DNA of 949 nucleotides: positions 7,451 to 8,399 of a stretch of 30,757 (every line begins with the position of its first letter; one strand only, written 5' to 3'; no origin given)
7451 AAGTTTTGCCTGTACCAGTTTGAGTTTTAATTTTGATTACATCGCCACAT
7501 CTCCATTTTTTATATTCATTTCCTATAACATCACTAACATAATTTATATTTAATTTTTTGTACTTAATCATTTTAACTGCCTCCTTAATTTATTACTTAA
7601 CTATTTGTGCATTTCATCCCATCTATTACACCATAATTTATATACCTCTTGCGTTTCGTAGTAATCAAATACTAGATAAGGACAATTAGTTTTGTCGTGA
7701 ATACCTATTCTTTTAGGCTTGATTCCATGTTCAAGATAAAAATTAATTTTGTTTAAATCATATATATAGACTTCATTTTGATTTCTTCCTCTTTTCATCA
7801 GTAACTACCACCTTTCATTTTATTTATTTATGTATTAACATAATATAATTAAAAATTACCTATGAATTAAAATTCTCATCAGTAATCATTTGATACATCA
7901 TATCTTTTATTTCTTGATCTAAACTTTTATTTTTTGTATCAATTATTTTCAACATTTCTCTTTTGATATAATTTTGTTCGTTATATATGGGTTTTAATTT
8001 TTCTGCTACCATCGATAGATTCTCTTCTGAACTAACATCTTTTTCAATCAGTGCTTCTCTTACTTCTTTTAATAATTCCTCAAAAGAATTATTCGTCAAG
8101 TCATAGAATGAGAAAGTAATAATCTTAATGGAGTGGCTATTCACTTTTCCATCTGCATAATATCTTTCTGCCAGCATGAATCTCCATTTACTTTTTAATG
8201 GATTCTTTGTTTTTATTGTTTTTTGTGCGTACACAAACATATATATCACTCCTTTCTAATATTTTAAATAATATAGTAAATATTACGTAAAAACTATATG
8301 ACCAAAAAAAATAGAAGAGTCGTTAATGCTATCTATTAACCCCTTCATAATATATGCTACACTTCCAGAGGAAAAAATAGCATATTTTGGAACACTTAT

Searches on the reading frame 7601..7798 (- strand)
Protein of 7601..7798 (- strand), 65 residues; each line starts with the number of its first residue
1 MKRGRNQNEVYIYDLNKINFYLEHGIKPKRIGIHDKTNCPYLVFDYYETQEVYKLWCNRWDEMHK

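Call 9: search_protein_families(library=pfam, proteins=[window:7601-7798:-], max_evalue=0.01)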
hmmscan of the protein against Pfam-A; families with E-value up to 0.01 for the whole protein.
window:7601-7798:- (65 aa): 0 families

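Call 10: search_protein_families(library=phrogs, proteins=[window:7601-7798:-], max_evalue=0.001)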
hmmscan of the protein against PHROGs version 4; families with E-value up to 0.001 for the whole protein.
window:7601-7798:- (65 aa): 1 family
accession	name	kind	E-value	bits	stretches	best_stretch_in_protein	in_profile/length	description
phrog_31036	-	unknown function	8e-13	49.3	1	8-59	7-58/65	-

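Call 42: find_encoding_contigs(protein=window:7601-7798:-, flank=5000, max_places=10)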
Protein window:7601-7798:- (65 aa): 7 contigs read that carry it; 1 place shown.
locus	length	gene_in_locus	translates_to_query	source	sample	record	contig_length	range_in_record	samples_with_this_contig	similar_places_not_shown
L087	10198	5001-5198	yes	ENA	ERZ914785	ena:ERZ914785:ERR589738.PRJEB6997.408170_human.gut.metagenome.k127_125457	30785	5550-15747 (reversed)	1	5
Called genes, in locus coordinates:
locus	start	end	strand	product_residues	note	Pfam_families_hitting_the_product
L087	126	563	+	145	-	PF10651:BppU_N (weak)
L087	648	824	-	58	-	-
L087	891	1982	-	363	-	PF14657:Arm-DNA-bind_4, PF14659:Phage_int_SAM_3, PF00589:Phage_integrase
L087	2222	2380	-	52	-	-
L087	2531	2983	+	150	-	PF21984:DnaD_N (faint), PF13730:HTH_36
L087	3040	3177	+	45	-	-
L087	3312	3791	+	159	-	-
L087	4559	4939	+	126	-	-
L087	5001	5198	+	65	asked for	-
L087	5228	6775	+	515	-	PF00270:DEAD, PF04851:ResIII, PF00271:Helicase_C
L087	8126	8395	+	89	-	-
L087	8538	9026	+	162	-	-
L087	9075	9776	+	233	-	-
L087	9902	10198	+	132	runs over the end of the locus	-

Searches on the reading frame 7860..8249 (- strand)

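Call 9: search_protein_families(library=pfam, proteins=[window:7860-8249:-], max_evalue=0.01)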
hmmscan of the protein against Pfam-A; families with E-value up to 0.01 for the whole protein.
window:7860-8249:- (129 aa): 1 family
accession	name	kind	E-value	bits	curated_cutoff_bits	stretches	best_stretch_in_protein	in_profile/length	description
PF02881.24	SRP54_N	-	0.00032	21.3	22.4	1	50-74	17-41/75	SRP54-type protein, helical bundle domain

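Call 10: search_protein_families(library=phrogs, proteins=[window:7860-8249:-], max_evalue=0.001)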
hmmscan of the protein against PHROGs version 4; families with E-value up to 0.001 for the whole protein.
window:7860-8249:- (129 aa): 0 families
